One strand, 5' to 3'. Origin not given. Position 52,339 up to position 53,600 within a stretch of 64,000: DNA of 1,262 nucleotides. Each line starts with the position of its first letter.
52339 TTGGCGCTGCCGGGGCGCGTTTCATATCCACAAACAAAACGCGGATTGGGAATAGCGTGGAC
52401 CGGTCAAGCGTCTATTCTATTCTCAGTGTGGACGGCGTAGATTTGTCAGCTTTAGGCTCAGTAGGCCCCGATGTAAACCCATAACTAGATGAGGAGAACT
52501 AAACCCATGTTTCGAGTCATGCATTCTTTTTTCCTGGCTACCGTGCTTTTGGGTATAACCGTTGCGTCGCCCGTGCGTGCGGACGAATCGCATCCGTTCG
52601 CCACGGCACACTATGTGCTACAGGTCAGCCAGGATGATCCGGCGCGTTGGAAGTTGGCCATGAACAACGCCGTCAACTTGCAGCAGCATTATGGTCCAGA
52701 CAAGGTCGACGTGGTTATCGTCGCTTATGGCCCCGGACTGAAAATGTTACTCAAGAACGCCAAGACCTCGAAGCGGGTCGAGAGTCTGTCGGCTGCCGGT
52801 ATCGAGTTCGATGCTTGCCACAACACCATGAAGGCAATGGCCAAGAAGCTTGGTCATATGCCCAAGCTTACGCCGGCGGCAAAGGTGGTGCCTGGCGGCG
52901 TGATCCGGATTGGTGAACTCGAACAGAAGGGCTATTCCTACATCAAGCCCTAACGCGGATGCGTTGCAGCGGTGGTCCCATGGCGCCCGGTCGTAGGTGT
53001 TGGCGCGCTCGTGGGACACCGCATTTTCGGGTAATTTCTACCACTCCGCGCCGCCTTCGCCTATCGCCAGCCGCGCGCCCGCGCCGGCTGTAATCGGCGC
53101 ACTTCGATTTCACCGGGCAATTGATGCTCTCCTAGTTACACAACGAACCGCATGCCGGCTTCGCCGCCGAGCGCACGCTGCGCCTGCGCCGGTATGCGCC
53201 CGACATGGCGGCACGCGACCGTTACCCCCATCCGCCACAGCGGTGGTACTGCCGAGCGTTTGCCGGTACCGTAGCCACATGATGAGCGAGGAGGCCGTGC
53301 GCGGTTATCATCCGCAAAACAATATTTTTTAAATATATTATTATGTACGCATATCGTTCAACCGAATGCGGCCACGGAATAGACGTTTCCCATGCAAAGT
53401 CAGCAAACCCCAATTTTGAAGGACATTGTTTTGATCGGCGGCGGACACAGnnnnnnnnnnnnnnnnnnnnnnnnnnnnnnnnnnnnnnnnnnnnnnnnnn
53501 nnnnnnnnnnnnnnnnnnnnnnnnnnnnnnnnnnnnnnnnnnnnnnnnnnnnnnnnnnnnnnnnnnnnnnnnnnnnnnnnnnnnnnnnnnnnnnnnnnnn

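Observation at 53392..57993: Probable selenoneine (sen) biosynthesis locus: SelD fusion (SenC), SenB-like glycosyltransferase and SenA-like EgtB-family synthase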

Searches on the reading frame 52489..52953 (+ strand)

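Call 15: search_protein_families(library=ncbifam, proteins=[window:52489-52953:+], max_evalue=0.00001)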
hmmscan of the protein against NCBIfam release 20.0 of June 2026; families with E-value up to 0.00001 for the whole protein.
window:52489-52953:+ (154 aa): 0 families

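Call 23: search_protein_families(library=pfam, proteins=[window:52489-52953:+], max_evalue=0.01)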
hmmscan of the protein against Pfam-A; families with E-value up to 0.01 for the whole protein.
window:52489-52953:+ (154 aa): 1 family
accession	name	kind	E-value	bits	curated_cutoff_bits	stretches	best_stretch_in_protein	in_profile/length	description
PF02635.20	DsrE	-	2e-05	25.2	22.7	1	49-154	13-116/116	DsrE/DsrF-like family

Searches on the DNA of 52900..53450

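Call 48: search_rna_families(source=window, start=52900, end=53450, threshold=evalue, max_evalue=1)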
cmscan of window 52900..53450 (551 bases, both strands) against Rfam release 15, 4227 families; matches with E-value up to 1: 0.
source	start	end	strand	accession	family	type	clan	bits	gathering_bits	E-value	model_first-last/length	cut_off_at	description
